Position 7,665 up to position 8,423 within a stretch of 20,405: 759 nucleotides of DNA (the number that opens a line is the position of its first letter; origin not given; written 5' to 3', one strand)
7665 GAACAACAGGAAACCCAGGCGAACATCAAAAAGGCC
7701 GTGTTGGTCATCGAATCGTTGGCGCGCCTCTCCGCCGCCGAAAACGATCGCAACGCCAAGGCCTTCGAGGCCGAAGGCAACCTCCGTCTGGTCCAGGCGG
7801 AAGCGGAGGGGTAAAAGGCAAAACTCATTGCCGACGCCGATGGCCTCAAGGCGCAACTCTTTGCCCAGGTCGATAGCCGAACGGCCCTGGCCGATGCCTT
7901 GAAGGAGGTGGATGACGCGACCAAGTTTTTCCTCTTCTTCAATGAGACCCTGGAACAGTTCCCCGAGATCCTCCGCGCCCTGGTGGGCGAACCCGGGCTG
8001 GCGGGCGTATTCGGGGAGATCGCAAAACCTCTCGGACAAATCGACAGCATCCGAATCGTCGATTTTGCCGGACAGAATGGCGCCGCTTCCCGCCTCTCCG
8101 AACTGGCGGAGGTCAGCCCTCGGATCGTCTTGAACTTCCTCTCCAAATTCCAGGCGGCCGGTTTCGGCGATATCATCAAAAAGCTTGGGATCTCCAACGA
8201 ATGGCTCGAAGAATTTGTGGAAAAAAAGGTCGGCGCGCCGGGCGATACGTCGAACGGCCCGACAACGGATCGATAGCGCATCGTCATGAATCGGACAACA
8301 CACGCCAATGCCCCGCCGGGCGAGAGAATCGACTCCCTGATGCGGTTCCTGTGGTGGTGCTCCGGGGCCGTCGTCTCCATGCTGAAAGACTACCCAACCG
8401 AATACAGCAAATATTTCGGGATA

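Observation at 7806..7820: In-frame TAA splits an otherwise intact flotillin gene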

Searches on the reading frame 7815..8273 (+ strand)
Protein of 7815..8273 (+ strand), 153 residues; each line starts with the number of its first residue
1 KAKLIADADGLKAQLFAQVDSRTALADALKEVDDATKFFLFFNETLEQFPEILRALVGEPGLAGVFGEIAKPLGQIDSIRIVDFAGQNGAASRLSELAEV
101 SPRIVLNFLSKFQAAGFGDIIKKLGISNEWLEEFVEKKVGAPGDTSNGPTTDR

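Call 5: search_protein_families(library=pfam, proteins=[window:7815-8273:+], max_evalue=0.01)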
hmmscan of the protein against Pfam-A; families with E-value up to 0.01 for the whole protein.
window:7815-8273:+ (153 aa): 1 family
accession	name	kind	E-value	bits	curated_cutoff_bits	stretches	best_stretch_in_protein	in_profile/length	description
PF15975.10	Flot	-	1.5e-06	28.8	27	1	7-92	12-84/124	Flotillin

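Call 6: search_protein_families(library=ncbifam, proteins=[window:7815-8273:+], max_evalue=0.01)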
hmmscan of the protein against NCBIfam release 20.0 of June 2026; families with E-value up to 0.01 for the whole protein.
window:7815-8273:+ (153 aa): 1 family
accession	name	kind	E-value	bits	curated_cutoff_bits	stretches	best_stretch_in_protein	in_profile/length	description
NF058507.1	FlotScfldFlot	equivalog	0.00065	18.9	700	1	2-97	369-448/477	flotillin lipid rafts scaffold protein FloT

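Call 13: find_homologous_proteins(query=window:7815-8273:+)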
Query seq(153 aa) (153 aa): 1 proteins with E <= 0.001 among 119 candidates.
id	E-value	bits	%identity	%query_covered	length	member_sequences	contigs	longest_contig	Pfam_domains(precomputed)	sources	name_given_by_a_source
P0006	8.0e-72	258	99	80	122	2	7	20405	-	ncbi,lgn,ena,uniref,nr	uniref:Uncharacterized protein n=1 Tax=Candidatus Kentrum eta TaxID=2126337 RepID=A0A450VAC3_9GAMM|n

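Call 30: search_protein_representatives(protein=window:7815-8273:+)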
Query: 153 residues. Proteins with E-value up to 0.001 (for the whole library): 90; up to 1e-10: 20; up to 1e-30: 2. The best 90 are listed.
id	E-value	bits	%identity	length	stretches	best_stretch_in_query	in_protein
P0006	2.5e-72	258.1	99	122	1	32-153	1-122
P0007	3.2e-48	179.9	67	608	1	2-135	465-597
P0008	5.8e-22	94.8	43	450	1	6-144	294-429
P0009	3.0e-21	92.4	42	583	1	6-131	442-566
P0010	8.8e-20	87.7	37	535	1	6-135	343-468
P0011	2.1e-19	86.5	43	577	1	1-136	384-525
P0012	6.7e-19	84.8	41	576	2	1-133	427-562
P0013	4.3e-18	82.2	41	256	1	1-149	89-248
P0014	1.3e-17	80.7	40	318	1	1-138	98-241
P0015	1.3e-17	80.6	39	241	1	2-134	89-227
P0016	2.3e-17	79.8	37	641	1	6-133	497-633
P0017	2.4e-16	76.5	33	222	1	6-129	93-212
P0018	2.8e-16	76.4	37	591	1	2-147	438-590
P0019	8.8e-16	74.7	38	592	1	2-134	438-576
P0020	1.8e-14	70.5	31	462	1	6-134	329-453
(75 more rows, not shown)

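Call 32: list_cluster_members(proteins=[P0001, P0002, P0006, P0007])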
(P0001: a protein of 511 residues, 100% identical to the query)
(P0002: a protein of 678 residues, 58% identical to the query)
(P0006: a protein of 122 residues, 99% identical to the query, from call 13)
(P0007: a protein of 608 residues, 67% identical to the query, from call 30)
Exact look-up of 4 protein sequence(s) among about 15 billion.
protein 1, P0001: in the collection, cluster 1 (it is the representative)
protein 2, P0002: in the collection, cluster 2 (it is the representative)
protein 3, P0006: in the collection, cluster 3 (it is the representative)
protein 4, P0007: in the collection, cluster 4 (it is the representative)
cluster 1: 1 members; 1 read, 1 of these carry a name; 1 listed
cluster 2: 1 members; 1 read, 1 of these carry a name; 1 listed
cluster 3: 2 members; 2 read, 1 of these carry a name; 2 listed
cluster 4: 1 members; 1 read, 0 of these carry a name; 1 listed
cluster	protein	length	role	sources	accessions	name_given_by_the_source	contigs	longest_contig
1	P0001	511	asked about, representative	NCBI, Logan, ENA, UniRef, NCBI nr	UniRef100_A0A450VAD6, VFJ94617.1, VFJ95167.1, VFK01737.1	Uncharacterized membrane protein YqiK, contains Band7/PHB/SPFH domain n=1 Tax=Candidatus ... | MAG: Uncharacterized membrane protein YqiK, contains Band7/PHB/SPFH domain [Candidatus ...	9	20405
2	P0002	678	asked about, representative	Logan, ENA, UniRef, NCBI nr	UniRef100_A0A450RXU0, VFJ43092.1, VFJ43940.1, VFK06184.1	Uncharacterized membrane protein YqiK, contains Band7/PHB/SPFH domain n=1 Tax=Candidatus ... | MAG: Uncharacterized membrane protein YqiK, contains Band7/PHB/SPFH domain [Candidatus ...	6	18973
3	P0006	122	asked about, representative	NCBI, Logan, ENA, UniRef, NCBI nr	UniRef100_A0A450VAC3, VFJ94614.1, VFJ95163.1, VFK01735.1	Uncharacterized protein n=1 Tax=Candidatus Kentrum eta TaxID=2126337 ... | MAG: hypothetical protein BECKH772A_GA0070896_100744 [Candidatus Kentron sp. H]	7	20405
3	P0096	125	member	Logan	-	-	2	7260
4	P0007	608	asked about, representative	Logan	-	-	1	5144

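Call 34: find_encoding_contigs(protein=P0007, flank=4000, max_places=3)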
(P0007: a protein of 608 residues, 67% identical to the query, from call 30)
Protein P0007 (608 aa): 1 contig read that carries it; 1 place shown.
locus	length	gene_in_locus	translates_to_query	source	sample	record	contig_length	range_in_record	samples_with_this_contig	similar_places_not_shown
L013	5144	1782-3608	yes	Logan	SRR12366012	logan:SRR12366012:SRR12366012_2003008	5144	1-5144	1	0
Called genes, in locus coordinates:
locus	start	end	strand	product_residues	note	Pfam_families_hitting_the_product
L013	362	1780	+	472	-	PF08937:ThsB_TIR (weak), PF13676:TIR_2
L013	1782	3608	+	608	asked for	PF01145:Band_7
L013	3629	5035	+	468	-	PF14362:DUF4407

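Call 35: search_protein_families(library=padloc, proteins=[window:7815-8273:+, L013:362-1777:+, L013:3629-5032:+], max_evalue=0.01)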
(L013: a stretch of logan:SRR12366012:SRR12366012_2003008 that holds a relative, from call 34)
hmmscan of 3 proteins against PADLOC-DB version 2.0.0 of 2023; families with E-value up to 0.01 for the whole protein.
window:7815-8273:+ (153 aa): 0 families

L013:362-1777:+ (472 aa): 14 families
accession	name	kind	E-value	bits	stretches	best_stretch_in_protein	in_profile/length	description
PDLC02012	SAVED5--SAVED_TIR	-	4.3e-14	50.4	1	4-78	13-90/404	-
PDLC05062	PDC-S66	-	4.8e-12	43.9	1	6-77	150-222/282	-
PDLC02421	Aga_TIR-PNTD1-PNTD2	-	5.9e-10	36.8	1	6-85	5-86/430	Class I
PDLC03957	bSEFIR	-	1e-06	26.8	1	4-67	38-104/412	-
PDLC00436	ThsB1|ThsB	-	1.1e-06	26.3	1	3-87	34-122/183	TIR-like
PDLC00417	ThsB1|ThsB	-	1.2e-06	26.2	1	5-77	167-240/303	TIR-like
PDLC02403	Aga_TIR-PNTD1-PNTD2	-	3.1e-06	24.5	1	6-85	4-85/443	Class I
PDLC00419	ThsB1|ThsB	-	3.3e-06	25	1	6-91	29-118/165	TIR-like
PDLC00423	ThsB1|ThsB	-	1.1e-05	23.2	1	5-81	36-117/190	TIR-like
PDLC00434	ThsB1|ThsB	-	7.7e-05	19.9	1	6-81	140-216/396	TIR-like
PDLC00728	Effector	-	0.00015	18.8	1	6-63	11-72/432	TIR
PDLC02961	RT-TIR_XII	-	0.0014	15.6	1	5-133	348-424/475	single gene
PDLC00426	ThsB1|ThsB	-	0.002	15.5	1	6-84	239-324/352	TIR-like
PDLC00433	ThsB1|ThsB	-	0.0036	15.3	1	34-87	38-91/164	TIR-like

L013:3629-5032:+ (468 aa): 10 families
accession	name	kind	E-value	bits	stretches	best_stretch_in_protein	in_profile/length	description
PDLC03859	LmuB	-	3.1e-07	28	1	148-324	247-403/611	-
PDLC03865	LmuB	-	1.3e-05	21.6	1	149-334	278-742/1007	-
PDLC00601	ZorA1|ZorA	-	0.0003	17.6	0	141-226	539-626/699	MotA/ExbB/TolQ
PDLC00518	JetC1|JetC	-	0.00032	16.7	1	154-312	677-820/1112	DUF3584 domain; MukB-like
PDLC00582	JetC3|JetC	-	0.00073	15.4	1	148-340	930-1109/1472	DUF3584 domain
PDLC00519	JetC1|JetC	-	0.00082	15.7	1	151-321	281-453/1097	DUF3584 domain; MukB-like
PDLC03812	RTasRmuC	-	0.0029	14.3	0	127-220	8-103/439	DRT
PDLC00512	JetC1|JetC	-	0.0035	13.4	1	152-304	675-823/1123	DUF3584 domain; MukB-like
PDLC03868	LmuB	-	0.0054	13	1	160-322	507-662/1035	-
PDLC03863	LmuB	-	0.009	12.7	0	151-221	234-407/610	-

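Call 56: find_encoding_contigs(protein=P0009, flank=4000, max_places=2)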
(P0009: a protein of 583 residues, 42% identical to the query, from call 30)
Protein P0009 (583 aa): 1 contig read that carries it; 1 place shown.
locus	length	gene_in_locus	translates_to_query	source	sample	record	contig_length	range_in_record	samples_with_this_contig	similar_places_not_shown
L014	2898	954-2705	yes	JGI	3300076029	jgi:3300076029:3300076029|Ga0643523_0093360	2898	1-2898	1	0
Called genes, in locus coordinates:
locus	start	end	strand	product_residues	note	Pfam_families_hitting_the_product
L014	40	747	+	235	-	-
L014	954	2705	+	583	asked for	PF01145:Band_7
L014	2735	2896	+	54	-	?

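Call 57: find_encoding_contigs(protein=P0016, flank=4000, max_places=2)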
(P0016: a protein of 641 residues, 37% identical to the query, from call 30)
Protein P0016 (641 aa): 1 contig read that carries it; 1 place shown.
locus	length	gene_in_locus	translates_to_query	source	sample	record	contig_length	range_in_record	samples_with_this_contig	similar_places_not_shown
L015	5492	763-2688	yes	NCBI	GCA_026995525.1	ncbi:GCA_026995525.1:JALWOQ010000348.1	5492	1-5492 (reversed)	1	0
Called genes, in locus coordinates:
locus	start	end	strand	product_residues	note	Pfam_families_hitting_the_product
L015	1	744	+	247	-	?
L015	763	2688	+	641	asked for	PF01145:Band_7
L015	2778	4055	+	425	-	PF14362:DUF4407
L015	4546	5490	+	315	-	?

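Call 58: find_encoding_contigs(protein=P0011, flank=4000, max_places=2)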
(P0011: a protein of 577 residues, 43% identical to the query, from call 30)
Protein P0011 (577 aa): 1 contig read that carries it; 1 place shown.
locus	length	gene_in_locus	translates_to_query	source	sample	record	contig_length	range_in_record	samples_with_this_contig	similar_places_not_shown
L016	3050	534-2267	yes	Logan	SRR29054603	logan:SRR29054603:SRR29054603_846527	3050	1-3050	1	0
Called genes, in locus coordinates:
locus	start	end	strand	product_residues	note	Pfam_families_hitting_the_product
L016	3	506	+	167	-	?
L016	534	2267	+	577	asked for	PF01145:Band_7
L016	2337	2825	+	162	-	-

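Call 59: search_protein_families(library=pfam, proteins=[L015:1-744:+, L015:4546-5490:+, L014:40-744:+, L014:2735-2896:+, L016:3-503:+, L016:2337-2822:+], max_evalue=0.01)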
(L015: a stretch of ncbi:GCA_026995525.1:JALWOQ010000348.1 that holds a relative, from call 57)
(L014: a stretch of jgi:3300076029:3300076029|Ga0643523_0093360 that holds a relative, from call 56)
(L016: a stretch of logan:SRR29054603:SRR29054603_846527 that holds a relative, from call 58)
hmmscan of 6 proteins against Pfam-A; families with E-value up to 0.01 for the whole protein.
L015:1-744:+ (247 aa): 1 family
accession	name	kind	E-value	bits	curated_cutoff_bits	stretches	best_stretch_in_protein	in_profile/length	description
PF01957.25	NfeD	-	0.0047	17.5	29.1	1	184-230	3-48/57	NfeD-like C-terminal, partner-binding domain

L015:4546-5490:+ (315 aa): 11 families
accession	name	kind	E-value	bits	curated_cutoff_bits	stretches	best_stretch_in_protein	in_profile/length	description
PF07992.20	Pyr_redox_2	-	3.3e-65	220.8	26.1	1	4-300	2-289/291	Pyridine nucleotide-disulphide oxidoreductase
PF00070.33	Pyr_redox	-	2.5e-21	76.4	22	1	146-225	1-81/82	Pyridine nucleotide-disulphide oxidoreductase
PF13738.12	Pyr_redox_3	-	4.4e-13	49.6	30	1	68-275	91-305/305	Pyridine nucleotide-disulphide oxidoreductase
PF13454.12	NAD_binding_9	-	5.7e-07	30.1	21.8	0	6-39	1-35/155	FAD-NAD(P)-binding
PF13241.12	NAD_binding_7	-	6.3e-07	30.4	22.1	0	145-262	8-91/104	Putative NAD(P)-binding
PF01266.30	DAO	-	7.7e-07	29.4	27.9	0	147-173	2-28/353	FAD dependent oxidoreductase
PF03486.20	HI0933_like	-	5.3e-06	26.5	50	0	58-111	109-165/244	HI0933-like protein Rossmann domain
PF01262.27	AlaDh_PNT_C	-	2.4e-05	24.3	23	0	146-190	30-74/214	Alanine dehydrogenase/PNT, C-terminal domain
PF01134.28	GIDA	-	0.0001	21.9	22.1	0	148-181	3-37/391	Glucose inhibited division protein A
PF13450.12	NAD_binding_8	-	0.0016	19.1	21.9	0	149-173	1-25/68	NAD(P)-binding Rossmann-like domain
PF04260.17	DUF436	-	0.0029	17.7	25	1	190-265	8-81/171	Protein of unknown function (DUF436)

L014:40-744:+ (235 aa): 0 families

L014:2735-2896:+ (54 aa): 0 families

L016:3-503:+ (167 aa): 0 families

L016:2337-2822:+ (162 aa): 1 family
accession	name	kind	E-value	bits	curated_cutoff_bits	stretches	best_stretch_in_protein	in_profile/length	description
PF20393.3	Pro_CA_2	-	0.0094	16.6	30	0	11-108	6-95/125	Putative carbonic anhydrase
